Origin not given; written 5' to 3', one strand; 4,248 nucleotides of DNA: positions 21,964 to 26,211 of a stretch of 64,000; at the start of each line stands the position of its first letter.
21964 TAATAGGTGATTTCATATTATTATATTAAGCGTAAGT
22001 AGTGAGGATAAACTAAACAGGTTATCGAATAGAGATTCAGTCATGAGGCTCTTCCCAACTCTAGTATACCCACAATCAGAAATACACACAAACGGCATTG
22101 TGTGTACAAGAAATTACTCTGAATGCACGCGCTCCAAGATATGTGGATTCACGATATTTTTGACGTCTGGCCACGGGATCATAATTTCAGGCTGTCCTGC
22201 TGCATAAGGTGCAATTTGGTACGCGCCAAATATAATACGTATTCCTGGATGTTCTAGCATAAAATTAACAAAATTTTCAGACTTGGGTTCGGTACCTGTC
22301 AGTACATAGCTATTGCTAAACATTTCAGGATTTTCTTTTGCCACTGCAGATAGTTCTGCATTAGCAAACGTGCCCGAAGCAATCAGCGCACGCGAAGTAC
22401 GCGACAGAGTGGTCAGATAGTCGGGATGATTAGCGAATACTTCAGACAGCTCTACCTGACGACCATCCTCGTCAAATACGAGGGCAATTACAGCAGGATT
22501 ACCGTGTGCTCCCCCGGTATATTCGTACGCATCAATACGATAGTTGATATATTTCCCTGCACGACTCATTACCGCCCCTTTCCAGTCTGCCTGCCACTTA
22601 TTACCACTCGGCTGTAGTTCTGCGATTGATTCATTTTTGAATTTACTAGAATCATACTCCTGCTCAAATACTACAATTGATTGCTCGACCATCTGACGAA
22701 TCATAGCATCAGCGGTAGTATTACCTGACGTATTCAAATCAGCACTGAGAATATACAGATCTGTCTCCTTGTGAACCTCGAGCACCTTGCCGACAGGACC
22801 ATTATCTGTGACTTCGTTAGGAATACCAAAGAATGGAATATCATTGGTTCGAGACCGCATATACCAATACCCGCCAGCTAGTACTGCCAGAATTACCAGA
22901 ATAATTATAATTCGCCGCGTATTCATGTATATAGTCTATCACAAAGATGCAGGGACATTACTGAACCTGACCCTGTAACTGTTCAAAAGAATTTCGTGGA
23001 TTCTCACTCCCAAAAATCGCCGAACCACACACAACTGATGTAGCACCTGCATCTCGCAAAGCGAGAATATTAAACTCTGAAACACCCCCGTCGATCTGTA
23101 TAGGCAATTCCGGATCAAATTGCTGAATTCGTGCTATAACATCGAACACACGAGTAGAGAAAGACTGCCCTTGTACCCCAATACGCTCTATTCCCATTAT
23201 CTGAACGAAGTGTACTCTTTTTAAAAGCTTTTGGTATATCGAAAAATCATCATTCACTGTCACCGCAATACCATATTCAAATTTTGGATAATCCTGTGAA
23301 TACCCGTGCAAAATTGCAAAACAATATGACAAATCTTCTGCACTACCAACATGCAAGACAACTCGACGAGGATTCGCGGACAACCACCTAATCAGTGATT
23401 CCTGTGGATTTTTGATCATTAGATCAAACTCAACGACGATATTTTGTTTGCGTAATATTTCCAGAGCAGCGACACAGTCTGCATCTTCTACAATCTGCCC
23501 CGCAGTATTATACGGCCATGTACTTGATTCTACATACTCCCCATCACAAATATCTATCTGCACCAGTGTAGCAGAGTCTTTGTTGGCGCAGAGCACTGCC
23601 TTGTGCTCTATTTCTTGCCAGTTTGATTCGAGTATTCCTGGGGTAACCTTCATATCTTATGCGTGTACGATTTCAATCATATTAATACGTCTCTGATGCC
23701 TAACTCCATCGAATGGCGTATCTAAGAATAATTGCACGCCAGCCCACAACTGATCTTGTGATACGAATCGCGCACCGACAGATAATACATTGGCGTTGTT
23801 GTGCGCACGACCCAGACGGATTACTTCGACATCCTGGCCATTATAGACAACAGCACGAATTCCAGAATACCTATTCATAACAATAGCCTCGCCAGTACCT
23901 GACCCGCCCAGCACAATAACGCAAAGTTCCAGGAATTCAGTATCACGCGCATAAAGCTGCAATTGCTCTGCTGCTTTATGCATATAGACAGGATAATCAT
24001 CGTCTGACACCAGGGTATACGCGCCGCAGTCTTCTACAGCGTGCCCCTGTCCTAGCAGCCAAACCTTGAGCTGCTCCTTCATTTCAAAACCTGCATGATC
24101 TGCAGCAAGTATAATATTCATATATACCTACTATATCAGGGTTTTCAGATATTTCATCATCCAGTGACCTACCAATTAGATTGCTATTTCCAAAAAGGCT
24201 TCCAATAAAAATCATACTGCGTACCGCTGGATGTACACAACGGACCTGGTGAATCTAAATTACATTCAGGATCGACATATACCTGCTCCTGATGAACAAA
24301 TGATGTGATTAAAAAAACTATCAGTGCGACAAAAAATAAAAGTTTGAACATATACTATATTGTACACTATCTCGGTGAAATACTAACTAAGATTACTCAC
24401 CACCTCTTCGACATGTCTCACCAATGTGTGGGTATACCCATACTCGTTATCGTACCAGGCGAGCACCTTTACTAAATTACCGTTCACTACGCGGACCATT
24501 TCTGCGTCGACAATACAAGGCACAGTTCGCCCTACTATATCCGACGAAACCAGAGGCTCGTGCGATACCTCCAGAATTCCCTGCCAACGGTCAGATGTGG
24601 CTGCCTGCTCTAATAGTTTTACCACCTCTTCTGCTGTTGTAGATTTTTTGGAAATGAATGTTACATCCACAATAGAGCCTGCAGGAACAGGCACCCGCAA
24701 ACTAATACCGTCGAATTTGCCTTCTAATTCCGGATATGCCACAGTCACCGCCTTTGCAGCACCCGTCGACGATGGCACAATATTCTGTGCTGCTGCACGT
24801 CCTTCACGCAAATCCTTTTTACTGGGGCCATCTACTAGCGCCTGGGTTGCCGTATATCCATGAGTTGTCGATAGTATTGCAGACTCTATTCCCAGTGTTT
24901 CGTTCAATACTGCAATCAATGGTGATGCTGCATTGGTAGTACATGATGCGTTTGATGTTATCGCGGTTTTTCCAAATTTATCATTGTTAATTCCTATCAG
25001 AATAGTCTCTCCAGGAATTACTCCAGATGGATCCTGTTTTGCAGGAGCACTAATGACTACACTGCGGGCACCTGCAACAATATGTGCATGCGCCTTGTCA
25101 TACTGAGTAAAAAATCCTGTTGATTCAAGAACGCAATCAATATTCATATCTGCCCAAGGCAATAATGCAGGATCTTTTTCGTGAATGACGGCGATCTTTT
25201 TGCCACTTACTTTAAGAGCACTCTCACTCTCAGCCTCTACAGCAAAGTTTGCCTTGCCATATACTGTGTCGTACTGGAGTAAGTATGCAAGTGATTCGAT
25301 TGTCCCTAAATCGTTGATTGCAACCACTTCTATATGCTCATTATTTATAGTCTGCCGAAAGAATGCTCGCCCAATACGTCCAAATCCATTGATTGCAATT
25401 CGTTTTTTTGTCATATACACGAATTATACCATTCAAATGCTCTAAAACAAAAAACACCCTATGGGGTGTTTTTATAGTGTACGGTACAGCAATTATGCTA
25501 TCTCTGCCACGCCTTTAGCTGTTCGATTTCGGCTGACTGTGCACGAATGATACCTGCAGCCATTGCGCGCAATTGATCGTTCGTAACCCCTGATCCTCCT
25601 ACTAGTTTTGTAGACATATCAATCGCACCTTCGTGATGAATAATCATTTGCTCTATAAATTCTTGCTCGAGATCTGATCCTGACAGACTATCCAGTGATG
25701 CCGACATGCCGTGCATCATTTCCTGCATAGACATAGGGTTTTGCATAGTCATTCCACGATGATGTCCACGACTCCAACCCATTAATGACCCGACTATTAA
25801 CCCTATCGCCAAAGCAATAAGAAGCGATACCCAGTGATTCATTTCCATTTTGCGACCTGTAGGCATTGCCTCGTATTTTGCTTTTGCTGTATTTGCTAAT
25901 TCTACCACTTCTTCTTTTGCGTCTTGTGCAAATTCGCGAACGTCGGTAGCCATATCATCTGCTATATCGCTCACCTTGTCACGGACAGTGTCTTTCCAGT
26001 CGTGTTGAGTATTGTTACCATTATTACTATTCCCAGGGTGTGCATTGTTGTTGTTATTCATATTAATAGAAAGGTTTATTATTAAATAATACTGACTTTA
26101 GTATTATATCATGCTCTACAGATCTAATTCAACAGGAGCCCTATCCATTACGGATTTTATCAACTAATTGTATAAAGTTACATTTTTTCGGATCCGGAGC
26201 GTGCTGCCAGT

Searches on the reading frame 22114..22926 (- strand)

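Call 50: search_protein_families(library=pfam, proteins=[window:22114-22926:-], max_evalue=0.001)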
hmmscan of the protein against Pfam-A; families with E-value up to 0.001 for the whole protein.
window:22114-22926:- (270 aa): 2 families
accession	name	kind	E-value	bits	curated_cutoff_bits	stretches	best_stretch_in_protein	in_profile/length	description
PF11738.13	DUF3298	-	7.6e-11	43.2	24.1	1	163-252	3-83/84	Protein of unknown function (DUF3298)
PF13739.11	PdaC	-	4e-08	34.7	29.1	1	66-143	19-94/95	Deacetylase PdaC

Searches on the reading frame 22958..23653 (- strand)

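Call 50: search_protein_families(library=pfam, proteins=[window:22958-23653:-], max_evalue=0.001)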
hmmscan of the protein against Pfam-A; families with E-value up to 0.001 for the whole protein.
window:22958-23653:- (231 aa): 1 family
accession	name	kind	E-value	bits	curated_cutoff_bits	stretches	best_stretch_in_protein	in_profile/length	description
PF00834.25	Ribul_P_3_epim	-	1.3e-20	74.1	21.1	1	2-214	1-198/198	Ribulose-phosphate 3 epimerase family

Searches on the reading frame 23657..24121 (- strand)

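Call 50: search_protein_families(library=pfam, proteins=[window:23657-24121:-], max_evalue=0.001)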
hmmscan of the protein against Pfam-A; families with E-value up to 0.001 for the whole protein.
window:23657-24121:- (154 aa): 1 family
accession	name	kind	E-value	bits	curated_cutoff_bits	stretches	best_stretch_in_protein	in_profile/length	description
PF02502.23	LacAB_rpiB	-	2.4e-35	122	24.7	1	3-149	1-138/138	Ribose/Galactose Isomerase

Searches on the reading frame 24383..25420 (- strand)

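Call 50: search_protein_families(library=pfam, proteins=[window:24383-25420:-], max_evalue=0.001)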
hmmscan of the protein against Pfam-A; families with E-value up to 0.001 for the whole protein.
window:24383-25420:- (345 aa): 2 families
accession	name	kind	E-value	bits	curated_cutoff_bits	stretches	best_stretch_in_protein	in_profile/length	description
PF02800.25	Gp_dh_C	-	6.9e-53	178.9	24.4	1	167-323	3-158/158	Glyceraldehyde 3-phosphate dehydrogenase, C-terminal domain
PF00044.30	Gp_dh_N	-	5.8e-37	126.5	31.7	1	7-106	2-100/101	Glyceraldehyde 3-phosphate dehydrogenase, NAD binding domain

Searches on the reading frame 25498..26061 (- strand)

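Call 50: search_protein_families(library=pfam, proteins=[window:25498-26061:-], max_evalue=0.001)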
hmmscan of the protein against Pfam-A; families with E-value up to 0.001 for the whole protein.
window:25498-26061:- (187 aa): 2 families
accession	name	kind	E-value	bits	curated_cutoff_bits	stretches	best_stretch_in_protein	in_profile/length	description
PF03713.19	DUF305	-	8.5e-17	62.1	27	1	49-185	43-150/151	Domain of unknown function (DUF305)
PF13628.12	DUF4142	-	8.7e-06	26.5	27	1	102-173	58-126/138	Domain of unknown function (DUF4142)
